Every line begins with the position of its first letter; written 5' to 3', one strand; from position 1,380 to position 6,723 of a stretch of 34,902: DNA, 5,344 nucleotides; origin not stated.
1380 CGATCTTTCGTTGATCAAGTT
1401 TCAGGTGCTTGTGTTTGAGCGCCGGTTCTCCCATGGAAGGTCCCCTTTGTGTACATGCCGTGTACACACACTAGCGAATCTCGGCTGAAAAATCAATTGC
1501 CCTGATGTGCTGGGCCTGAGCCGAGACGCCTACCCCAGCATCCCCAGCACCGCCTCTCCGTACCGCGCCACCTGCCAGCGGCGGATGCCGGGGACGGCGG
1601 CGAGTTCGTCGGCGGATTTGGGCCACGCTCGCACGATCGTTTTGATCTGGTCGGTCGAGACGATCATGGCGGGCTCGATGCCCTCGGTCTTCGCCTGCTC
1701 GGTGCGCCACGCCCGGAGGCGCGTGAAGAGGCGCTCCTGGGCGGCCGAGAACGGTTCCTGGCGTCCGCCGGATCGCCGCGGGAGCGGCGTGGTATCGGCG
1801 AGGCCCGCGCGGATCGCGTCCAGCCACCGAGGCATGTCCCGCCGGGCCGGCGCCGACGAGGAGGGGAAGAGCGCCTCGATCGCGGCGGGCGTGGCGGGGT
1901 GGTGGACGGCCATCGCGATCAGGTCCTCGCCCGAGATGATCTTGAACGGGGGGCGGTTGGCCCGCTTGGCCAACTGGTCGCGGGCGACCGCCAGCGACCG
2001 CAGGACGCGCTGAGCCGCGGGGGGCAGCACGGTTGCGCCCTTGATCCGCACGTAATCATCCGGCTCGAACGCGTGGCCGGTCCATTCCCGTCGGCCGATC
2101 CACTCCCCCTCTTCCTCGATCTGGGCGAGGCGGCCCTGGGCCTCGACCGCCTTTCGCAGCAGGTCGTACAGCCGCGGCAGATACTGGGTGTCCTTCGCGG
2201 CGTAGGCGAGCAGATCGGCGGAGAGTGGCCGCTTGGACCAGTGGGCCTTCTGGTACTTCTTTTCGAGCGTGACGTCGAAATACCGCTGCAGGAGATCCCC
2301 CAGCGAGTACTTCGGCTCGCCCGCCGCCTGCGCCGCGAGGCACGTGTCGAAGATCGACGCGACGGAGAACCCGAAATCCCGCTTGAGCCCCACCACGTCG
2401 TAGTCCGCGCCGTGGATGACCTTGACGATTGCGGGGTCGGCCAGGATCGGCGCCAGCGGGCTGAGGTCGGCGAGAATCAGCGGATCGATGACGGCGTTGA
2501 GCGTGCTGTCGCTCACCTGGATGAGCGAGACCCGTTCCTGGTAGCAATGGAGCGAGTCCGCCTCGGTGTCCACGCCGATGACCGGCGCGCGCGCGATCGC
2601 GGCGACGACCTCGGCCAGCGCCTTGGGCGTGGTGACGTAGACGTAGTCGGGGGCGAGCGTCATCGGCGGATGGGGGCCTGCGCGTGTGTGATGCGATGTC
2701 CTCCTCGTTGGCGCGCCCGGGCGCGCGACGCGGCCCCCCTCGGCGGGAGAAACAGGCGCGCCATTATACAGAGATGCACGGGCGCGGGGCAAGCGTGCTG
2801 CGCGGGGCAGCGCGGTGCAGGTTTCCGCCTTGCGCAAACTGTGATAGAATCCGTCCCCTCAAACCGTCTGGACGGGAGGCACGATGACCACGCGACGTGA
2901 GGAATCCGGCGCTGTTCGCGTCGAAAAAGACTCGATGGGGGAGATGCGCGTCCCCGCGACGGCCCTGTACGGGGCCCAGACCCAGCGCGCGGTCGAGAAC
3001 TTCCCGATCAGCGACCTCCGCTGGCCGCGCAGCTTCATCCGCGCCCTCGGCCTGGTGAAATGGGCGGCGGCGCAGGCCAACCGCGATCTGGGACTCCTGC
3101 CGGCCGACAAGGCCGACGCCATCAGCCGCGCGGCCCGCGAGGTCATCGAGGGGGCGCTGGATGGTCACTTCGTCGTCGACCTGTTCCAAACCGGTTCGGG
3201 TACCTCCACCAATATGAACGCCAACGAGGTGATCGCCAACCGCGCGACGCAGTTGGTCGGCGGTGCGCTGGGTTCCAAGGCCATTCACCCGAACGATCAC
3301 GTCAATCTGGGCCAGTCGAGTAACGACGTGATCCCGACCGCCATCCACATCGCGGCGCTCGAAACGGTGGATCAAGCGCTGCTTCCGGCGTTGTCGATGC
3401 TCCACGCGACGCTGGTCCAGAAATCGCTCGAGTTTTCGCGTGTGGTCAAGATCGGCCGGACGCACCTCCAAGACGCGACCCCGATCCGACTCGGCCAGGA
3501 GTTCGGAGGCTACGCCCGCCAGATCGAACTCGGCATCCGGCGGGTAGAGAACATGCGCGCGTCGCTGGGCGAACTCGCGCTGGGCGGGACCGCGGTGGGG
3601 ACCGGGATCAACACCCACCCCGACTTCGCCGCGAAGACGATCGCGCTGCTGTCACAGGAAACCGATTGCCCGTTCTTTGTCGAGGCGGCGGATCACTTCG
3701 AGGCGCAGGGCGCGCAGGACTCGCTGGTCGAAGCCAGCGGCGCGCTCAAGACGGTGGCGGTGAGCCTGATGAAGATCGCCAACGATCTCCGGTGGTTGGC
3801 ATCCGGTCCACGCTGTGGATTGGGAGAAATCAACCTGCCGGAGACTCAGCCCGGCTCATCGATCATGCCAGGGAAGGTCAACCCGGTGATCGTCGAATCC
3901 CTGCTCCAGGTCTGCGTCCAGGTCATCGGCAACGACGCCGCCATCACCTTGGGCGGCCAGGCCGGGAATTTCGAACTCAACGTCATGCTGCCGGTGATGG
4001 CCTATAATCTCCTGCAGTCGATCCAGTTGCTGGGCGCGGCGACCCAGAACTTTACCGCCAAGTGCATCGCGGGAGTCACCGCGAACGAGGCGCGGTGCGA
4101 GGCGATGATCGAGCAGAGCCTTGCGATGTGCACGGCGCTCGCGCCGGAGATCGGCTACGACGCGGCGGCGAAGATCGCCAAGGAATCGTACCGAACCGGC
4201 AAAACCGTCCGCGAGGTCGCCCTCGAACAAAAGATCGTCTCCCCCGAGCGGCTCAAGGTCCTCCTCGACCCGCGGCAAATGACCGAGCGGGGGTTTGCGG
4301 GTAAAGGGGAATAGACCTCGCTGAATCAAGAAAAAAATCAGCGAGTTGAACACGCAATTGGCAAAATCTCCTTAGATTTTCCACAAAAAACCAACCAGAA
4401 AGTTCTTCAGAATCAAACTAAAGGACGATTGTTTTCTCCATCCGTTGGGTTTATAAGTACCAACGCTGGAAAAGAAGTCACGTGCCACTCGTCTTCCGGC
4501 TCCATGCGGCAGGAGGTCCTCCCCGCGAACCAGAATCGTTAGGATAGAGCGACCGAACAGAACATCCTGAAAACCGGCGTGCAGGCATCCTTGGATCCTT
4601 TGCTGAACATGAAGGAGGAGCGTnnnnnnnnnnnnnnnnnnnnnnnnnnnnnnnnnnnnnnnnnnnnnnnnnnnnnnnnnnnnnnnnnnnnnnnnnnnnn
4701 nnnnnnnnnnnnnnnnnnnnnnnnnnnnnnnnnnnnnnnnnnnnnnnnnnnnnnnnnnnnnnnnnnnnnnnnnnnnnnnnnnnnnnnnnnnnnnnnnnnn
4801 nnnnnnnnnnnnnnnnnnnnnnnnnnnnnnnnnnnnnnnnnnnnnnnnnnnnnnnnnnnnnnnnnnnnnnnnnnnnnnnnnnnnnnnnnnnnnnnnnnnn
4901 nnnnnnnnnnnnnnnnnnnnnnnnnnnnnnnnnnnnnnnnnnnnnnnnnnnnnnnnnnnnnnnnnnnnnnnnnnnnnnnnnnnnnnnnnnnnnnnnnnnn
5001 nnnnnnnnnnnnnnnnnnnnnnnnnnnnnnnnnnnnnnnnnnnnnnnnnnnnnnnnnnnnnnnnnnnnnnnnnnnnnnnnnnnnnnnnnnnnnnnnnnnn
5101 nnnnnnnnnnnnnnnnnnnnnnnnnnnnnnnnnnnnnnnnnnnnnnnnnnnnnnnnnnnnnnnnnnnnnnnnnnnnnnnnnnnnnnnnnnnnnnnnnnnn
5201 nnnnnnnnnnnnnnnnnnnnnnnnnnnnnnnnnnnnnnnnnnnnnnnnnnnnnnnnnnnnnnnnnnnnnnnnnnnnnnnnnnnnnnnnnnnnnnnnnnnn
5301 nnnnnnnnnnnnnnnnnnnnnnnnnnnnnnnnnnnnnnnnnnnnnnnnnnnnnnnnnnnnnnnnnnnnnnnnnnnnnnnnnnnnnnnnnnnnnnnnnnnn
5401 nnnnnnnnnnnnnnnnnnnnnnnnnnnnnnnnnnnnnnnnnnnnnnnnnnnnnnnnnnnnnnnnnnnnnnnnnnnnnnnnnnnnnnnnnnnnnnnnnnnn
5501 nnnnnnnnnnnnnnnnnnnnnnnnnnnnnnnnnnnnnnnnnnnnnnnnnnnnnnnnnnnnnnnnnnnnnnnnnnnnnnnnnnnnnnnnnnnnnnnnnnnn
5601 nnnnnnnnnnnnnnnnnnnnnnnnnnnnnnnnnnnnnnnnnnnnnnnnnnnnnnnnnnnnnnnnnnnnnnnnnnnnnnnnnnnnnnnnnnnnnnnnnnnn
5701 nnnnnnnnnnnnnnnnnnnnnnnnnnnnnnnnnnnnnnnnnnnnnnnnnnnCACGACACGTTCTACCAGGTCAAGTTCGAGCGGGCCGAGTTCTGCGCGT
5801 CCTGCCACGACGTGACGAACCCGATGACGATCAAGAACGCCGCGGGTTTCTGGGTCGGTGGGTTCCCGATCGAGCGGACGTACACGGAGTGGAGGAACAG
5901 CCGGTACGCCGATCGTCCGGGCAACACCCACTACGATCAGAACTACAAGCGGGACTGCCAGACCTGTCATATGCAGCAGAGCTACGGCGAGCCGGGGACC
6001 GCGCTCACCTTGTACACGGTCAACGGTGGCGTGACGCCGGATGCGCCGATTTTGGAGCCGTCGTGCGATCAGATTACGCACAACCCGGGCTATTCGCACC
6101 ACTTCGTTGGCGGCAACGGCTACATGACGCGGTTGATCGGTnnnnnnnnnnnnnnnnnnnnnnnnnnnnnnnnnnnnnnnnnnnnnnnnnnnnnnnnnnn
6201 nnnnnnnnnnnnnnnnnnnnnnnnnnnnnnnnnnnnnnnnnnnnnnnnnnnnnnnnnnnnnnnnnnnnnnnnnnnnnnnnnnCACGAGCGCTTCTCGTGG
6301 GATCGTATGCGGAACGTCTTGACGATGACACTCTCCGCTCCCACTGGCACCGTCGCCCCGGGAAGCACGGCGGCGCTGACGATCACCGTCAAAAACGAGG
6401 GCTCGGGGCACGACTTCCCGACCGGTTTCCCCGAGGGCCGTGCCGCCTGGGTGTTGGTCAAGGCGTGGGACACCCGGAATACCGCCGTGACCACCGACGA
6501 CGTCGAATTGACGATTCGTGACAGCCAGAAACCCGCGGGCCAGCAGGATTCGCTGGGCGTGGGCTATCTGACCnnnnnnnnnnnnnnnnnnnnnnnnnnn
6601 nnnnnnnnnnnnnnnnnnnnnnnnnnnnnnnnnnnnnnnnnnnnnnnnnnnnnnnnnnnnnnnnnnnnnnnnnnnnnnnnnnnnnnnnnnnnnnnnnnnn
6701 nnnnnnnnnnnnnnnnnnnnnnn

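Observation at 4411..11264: Tandemly duplicated transcription units encoding ~1,050-aa secreted pentaheme cytochromes with a large heme-free, disulfide-rich C-terminal half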

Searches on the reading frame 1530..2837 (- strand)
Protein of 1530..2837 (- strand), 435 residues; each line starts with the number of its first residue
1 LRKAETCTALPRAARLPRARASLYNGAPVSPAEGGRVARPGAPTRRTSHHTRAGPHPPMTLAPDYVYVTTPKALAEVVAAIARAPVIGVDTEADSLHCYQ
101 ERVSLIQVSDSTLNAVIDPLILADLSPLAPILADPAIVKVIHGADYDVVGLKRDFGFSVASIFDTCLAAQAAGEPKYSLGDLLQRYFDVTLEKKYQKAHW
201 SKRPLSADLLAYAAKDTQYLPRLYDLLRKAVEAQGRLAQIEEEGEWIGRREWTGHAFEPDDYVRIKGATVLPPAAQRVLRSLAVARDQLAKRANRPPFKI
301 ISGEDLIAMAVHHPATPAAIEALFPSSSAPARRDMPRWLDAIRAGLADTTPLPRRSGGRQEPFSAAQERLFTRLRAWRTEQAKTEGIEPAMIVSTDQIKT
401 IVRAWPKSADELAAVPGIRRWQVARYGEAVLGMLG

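Call 11: search_protein_families(library=pfam, proteins=[window:1530-2837:-], max_evalue=0.001)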
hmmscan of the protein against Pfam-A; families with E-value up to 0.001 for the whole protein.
window:1530-2837:- (435 aa): 2 families
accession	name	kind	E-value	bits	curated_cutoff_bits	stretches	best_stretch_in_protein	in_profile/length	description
PF01612.26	DNA_pol_A_exo1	-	2.6e-43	148.2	23.6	1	65-231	1-172/173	3'-5' exonuclease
PF00570.28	HRDC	-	4.8e-29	100.5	23.8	2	367-433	1-67/68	HRDC domain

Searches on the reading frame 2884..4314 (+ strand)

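Call 11: search_protein_families(library=pfam, proteins=[window:2884-4314:+], max_evalue=0.001)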
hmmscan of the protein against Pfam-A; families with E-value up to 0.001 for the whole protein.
window:2884-4314:+ (476 aa): 2 families
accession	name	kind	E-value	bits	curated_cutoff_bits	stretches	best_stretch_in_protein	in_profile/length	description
PF00206.25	Lyase_1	-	1.4e-99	333.9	27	1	19-349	1-312/312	Lyase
PF10415.14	FumaraseC_C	-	3.7e-21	75.7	32.5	1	416-468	2-54/54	Fumarase C C-terminus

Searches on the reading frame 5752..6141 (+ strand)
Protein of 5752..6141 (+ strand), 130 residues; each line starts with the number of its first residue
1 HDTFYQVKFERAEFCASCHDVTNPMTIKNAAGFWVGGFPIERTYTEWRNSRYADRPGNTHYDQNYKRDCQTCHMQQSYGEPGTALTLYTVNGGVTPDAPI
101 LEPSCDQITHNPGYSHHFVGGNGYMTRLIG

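Call 52: search_solved_structures(query=window:5752-6141:+, max_evalue=10, show_alignments=4)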
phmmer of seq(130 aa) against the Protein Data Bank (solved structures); distinct sequences matched with E-value up to 10: 0.

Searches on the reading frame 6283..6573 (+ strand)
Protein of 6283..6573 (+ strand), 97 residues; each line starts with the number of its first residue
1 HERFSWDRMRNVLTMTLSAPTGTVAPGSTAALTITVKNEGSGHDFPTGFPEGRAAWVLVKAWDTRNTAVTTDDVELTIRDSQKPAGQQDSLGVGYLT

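Call 51: search_solved_structures(query=window:6283-6573:+, max_evalue=10, show_alignments=4)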
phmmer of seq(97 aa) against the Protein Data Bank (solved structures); distinct sequences matched with E-value up to 10: 6.
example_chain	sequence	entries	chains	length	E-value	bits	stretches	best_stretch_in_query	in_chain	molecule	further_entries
1j5h_A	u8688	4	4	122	0.19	15.3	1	18-58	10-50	Apo-Neocarzinostatin | PROTEIN (Apo-Neocarzinostatin) | Neocarzinostatin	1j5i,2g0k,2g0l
1nco_A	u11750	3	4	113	0.25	14.9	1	19-58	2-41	HOLO-NEOCARZINOSTATIN | NEOCARZINOSTATIN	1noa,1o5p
4r90_L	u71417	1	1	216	0.43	14.1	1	18-70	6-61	Anti CD70 Llama glama Fab 27B3 Light chain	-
9od2_D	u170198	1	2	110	1.3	12.6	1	15-69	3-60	SMZAb2 Light chain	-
7s0x_L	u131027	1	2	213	1.3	12.5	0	18-42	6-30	Fab352 light chain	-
2cbt_A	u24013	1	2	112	8.4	10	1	19-63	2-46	NEOCARZINOSTATIN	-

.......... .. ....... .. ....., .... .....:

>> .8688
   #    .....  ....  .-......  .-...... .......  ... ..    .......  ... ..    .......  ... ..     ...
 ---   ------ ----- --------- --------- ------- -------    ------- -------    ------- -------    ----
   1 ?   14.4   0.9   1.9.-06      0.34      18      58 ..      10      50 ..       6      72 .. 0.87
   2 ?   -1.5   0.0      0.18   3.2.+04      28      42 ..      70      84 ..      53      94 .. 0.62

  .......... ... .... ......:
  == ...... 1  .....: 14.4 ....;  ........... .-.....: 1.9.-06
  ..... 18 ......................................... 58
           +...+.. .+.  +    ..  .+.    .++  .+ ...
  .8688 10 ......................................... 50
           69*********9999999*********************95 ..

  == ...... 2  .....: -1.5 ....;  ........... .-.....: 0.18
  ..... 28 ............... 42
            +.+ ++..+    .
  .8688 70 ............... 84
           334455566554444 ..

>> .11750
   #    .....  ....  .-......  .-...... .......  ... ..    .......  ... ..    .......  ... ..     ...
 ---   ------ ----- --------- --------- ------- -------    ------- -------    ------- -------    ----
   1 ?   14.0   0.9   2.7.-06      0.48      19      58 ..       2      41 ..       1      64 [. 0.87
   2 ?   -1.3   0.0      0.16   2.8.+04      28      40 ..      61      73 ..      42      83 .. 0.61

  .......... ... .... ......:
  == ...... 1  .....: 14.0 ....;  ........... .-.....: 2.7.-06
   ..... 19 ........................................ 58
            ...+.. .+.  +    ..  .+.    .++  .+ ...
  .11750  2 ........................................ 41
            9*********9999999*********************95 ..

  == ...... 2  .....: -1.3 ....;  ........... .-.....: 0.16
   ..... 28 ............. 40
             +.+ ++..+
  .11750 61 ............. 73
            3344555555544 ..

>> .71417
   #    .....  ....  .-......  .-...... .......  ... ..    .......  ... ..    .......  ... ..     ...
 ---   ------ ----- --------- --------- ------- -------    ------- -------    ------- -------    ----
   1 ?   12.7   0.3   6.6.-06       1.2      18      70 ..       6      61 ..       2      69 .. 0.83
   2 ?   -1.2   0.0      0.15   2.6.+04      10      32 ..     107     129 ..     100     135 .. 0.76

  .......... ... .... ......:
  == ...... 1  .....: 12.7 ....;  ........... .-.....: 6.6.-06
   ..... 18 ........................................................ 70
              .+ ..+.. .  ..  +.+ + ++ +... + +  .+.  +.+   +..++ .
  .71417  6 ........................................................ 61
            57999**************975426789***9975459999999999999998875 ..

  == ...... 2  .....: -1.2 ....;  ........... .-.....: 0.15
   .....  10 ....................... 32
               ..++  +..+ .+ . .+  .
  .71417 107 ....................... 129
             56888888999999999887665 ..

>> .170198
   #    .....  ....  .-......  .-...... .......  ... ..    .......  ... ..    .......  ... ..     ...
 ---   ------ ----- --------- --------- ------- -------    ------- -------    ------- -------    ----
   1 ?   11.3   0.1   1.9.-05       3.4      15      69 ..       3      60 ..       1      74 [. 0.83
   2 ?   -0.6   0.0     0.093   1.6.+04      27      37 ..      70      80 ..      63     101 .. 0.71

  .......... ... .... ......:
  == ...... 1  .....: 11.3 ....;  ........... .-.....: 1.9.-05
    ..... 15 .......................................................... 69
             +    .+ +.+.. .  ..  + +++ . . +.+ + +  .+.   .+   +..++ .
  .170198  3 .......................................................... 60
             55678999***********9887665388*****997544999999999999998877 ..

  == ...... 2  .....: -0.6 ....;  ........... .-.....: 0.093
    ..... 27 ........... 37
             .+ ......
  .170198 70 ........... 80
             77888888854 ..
